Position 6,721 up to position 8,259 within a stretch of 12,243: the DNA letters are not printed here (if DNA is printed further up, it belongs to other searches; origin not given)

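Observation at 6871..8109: Stand-alone atypical kinase-fold protein divergent from the ECF sigma operon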

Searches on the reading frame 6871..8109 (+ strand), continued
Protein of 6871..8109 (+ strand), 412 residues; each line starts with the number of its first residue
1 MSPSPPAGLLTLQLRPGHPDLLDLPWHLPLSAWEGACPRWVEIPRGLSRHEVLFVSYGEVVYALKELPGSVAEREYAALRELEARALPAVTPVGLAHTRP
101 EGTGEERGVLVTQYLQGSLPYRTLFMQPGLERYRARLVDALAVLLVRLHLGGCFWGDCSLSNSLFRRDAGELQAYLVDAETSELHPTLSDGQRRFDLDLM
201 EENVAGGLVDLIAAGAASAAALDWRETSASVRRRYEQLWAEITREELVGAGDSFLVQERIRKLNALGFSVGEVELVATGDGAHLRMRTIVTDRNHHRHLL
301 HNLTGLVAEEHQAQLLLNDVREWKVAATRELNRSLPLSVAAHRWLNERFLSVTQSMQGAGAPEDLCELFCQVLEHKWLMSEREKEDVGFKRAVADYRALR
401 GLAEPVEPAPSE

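Call 30: search_protein_families(library=pfam, proteins=[L016:2912-6970:+, L025:4643-5929:+, L025:7404-8381:+, L075:3766-5946:+, L039:2336-4576:+, L039:12-2141:+, L043:3302-4477:+, L027:4576-5400:+, L043:4842-5534:+, L043:5531-5971:+], max_evalue=0.00001)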
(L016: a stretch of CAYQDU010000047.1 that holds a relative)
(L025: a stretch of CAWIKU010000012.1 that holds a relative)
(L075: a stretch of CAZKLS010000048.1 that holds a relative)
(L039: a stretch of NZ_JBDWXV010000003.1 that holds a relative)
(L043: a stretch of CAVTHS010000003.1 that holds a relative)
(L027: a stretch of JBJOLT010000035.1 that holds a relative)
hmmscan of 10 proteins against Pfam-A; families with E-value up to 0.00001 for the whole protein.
L016:2912-6970:+ (1352 aa): 5 families
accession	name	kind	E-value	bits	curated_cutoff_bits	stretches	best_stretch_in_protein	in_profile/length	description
PF13185.12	GAF_2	-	1.9e-59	200.2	28.6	4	785-926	2-136/136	GAF domain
PF13492.12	GAF_3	-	2.6e-43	148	27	3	787-927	2-129/129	GAF domain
PF01590.32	GAF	-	2.1e-42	145.2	22.4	2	787-925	2-133/133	GAF domain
PF02518.31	HATPase_c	-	2.5e-25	89.5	26.4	1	1231-1349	2-110/111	Histidine kinase-, DNA gyrase B-, and HSP90-like ATPase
PF00512.31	HisKA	-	2.1e-17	63.4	26.9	1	1116-1182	1-64/66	His Kinase A (phospho-acceptor) domain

L025:4643-5929:+ (428 aa): 2 families
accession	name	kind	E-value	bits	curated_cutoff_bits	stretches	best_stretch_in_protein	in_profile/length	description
PF05977.19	MFS_3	-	5.6e-58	197.1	27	1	17-408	8-396/524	Transmembrane secretion effector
PF07690.21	MFS_1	-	1.3e-34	120.1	33.4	2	25-257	2-228/347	Major Facilitator Superfamily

L025:7404-8381:+ (325 aa): 3 families
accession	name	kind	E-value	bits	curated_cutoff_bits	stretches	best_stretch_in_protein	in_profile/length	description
PF00561.26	Abhydrolase_1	-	4.2e-29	102.3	25.8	1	75-309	2-243/245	alpha/beta hydrolase fold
PF12697.13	Abhydrolase_6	-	2.2e-16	61.6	26.3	1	76-314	1-214/217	Alpha/beta hydrolase family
PF12146.15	Hydrolase_4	-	6.8e-07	29.3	27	1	76-292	7-219/239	Serine aminopeptidase, S33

L075:3766-5946:+ (726 aa): 2 families
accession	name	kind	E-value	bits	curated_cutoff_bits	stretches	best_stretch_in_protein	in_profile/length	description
PF02446.23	Glyco_hydro_77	-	1.1e-116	390.9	25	1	183-701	1-460/465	4-alpha-glucanotransferase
PF21226.3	MalQ_N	-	2.8e-17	63.3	24.1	1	67-162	1-90/91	MalQ N-terminal beta sandwich domain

L039:2336-4576:+ (746 aa): 2 families
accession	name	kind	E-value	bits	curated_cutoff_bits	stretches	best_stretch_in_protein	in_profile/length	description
PF02446.23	Glyco_hydro_77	-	8e-119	398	25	1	200-720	1-460/465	4-alpha-glucanotransferase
PF21226.3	MalQ_N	-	1e-11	45.5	24.1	1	83-180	1-91/91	MalQ N-terminal beta sandwich domain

L039:12-2141:+ (709 aa): 2 families
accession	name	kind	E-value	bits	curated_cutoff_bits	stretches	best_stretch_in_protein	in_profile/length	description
PF19292.4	KPBB_C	-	1.3e-80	270.5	27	1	469-706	2-235/238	Phosphorylase b kinase C-terminal domain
PF00723.27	Glyco_hydro_15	-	6.5e-11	42.2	22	1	8-454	248-424/427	Glycosyl hydrolases family 15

L043:3302-4477:+ (391 aa): 5 families
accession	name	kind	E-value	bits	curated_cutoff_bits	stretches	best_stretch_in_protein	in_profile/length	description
PF08241.18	Methyltransf_11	-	5.7e-14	53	21.2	1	224-321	2-95/95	Methyltransferase domain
PF13649.12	Methyltransf_25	-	6.6e-13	49.6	27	1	222-317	1-97/97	Methyltransferase domain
PF08242.18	Methyltransf_12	-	2.2e-12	48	30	1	224-319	2-98/98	Methyltransferase domain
PF13847.12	Methyltransf_31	-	2.6e-12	47.1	27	1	219-325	4-113/145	Methyltransferase domain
PF13489.12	Methyltransf_23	-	2.3e-11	44.1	27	1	205-367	9-147/164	Methyltransferase domain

L027:4576-5400:+ (274 aa): 3 families
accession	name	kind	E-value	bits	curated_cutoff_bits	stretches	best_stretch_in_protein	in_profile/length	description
PF00583.31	Acetyltransf_1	-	5.6e-13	49.6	20.7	1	173-261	26-116/116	Acetyltransferase (GNAT) family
PF08445.16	FR47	-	8e-08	32.6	22.1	1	194-263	12-79/86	FR47-like protein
PF13508.13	Acetyltransf_7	-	5.9e-07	30.2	27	1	181-263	3-84/84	Acetyltransferase (GNAT) domain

L043:4842-5534:+ (230 aa): 0 families

L043:5531-5971:+ (146 aa): 3 families
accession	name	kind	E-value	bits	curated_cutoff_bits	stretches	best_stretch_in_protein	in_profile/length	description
PF00583.31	Acetyltransf_1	-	5.4e-13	49.7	20.7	1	37-134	21-116/116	Acetyltransferase (GNAT) family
PF13508.13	Acetyltransf_7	-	6.9e-10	39.6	27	1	52-134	7-82/84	Acetyltransferase (GNAT) domain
PF13673.13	Acetyltransf_10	-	5.9e-06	26.7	23.6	1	40-137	22-110/128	Acetyltransferase (GNAT) domain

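Call 31: search_protein_families(library=pfam, proteins=[L079:2518-4488:-, L005:1023-3314:+, L053:9990-11429:-, L047:10063-10998:-, L053:9045-9446:+, L075:370-2496:+, L075:2567-3739:+, L081:1067-2500:+, L074:1499-2875:+, L047:7267-9297:-], max_evalue=0.00001)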
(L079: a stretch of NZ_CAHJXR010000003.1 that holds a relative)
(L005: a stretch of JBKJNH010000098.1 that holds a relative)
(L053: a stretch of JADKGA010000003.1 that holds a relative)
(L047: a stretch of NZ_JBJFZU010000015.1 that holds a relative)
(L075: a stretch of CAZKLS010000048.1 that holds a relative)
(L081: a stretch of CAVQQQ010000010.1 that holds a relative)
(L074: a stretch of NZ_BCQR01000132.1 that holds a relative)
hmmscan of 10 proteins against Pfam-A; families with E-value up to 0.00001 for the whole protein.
L079:2518-4488:- (656 aa): 3 families
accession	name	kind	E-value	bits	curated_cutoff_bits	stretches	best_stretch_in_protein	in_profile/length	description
PF00069.31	Pkinase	-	1.3e-34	120.2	31.7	1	45-254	1-210/263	Protein kinase domain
PF07714.23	PK_Tyr_Ser-Thr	-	8.8e-21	74.8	23.1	1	47-289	3-255/258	Protein tyrosine and serine/threonine kinase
PF01636.29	APH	-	1.9e-06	28.3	23.2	0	145-188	152-198/239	Phosphotransferase enzyme family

L005:1023-3314:+ (763 aa): 7 families
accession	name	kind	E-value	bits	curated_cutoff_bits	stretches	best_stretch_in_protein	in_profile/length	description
PF00069.31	Pkinase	-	7.4e-47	160.4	31.7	1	9-260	1-252/263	Protein kinase domain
PF07714.23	PK_Tyr_Ser-Thr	-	7.1e-30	104.6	23.1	1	13-259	5-248/258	Protein tyrosine and serine/threonine kinase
PF14559.12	TPR_19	-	4.9e-12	46.4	25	0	501-555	7-61/68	Tetratricopeptide repeat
PF13428.12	TPR_14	-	4.8e-11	42.6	23.5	0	457-485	16-44/44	Tetratricopeptide repeat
PF13431.12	TPR_17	-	6.8e-10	38.9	24.4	0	577-607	3-33/34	Tetratricopeptide repeat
PF07719.23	TPR_2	-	1e-09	38.2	27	0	520-552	2-34/34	Tetratricopeptide repeat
PF01636.29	APH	-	8.1e-09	36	23.2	0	113-158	155-202/239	Phosphotransferase enzyme family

L053:9990-11429:- (479 aa): 3 families
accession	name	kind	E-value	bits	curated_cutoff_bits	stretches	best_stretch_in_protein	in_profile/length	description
PF01406.26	tRNA-synt_1e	-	1e-110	370.3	27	1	16-317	2-299/301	tRNA synthetases class I (C) catalytic domain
PF09190.17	DALR_2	-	2.1e-08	35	22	1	352-404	2-55/57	DALR domain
PF09334.17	tRNA-synt_1g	-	3e-08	33.3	20.1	0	34-137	11-114/391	tRNA synthetases class I (M)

L047:10063-10998:- (311 aa): 2 families
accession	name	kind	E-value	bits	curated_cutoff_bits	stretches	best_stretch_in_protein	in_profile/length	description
PF00588.24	SpoU_methylase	-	1.3e-35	123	29.7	1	163-304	2-142/142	SpoU rRNA Methylase family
PF08032.17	SpoU_sub_bind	-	4.3e-16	59.4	22.8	1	73-147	2-75/76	RNA 2'-O ribose methyltransferase substrate binding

L053:9045-9446:+ (133 aa): 0 families

L075:370-2496:+ (708 aa): 0 families

L075:2567-3739:+ (390 aa): 2 families
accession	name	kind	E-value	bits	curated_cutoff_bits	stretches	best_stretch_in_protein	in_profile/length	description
PF09985.14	Glucodextran_C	-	1e-32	113.9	22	1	29-309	1-226/228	C-terminal binding-module, SLH-like, of glucodextranase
PF09851.14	SHOCT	-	5.8e-06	26.3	27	1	361-387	2-28/28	Short C-terminal domain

L081:1067-2500:+ (477 aa): 1 family
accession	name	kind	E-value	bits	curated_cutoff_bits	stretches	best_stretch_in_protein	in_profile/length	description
PF00982.27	Glyco_transf_20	-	2.1e-141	472.3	32.5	1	13-469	3-472/473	Glycosyltransferase family 20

L074:1499-2875:+ (458 aa): 2 families
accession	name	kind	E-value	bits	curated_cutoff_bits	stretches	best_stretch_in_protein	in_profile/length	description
PF01547.30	SBP_bac_1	-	3.1e-24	87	26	1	89-371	26-307/307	Bacterial extracellular solute-binding protein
PF13416.11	SBP_bac_8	-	2.6e-19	70.5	27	1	74-394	1-273/279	Bacterial extracellular solute-binding protein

L047:7267-9297:- (676 aa): 3 families
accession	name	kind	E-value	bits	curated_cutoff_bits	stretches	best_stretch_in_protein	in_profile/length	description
PF00326.27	Peptidase_S9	-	5.2e-50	170.3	22.6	1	457-660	6-211/213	Prolyl oligopeptidase family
PF20434.5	BD-FAE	-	1.3e-10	41.6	26.8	1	437-619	14-215/215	BD-FAE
PF01738.24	DLH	-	2.6e-09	37.4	21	1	503-644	85-194/217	Dienelactone hydrolase family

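Call 32: find_encoding_contigs(protein=P0122, flank=6000, max_places=3)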
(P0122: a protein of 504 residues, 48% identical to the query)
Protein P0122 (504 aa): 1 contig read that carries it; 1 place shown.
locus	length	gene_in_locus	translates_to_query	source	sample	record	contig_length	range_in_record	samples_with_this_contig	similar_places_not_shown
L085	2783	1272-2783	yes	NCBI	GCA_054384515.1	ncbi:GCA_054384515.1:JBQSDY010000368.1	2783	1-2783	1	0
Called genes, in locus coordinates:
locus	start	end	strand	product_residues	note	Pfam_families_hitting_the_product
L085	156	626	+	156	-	-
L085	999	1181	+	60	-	-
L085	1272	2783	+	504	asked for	PF06293:Kdo, PF13224:DUF4032, PF00128:Alpha-amylase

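Call 33: find_encoding_contigs(protein=P0238, flank=6000, max_places=3)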
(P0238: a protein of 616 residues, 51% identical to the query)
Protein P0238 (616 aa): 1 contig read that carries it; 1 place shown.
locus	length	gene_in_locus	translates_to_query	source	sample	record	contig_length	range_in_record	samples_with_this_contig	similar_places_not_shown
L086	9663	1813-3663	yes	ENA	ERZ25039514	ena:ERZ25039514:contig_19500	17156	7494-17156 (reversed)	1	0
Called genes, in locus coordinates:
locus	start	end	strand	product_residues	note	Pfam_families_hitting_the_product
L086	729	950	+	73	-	-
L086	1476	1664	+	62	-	PF00128:Alpha-amylase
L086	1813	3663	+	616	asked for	PF00128:Alpha-amylase, PF06293:Kdo (weak)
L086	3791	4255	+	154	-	PF13224:DUF4032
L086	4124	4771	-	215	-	-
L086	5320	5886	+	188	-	-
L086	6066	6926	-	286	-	-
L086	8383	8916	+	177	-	PF00750:tRNA-synt_1d (weak), PF05746:DALR_1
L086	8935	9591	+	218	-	PF02784:Orn_Arg_deC_N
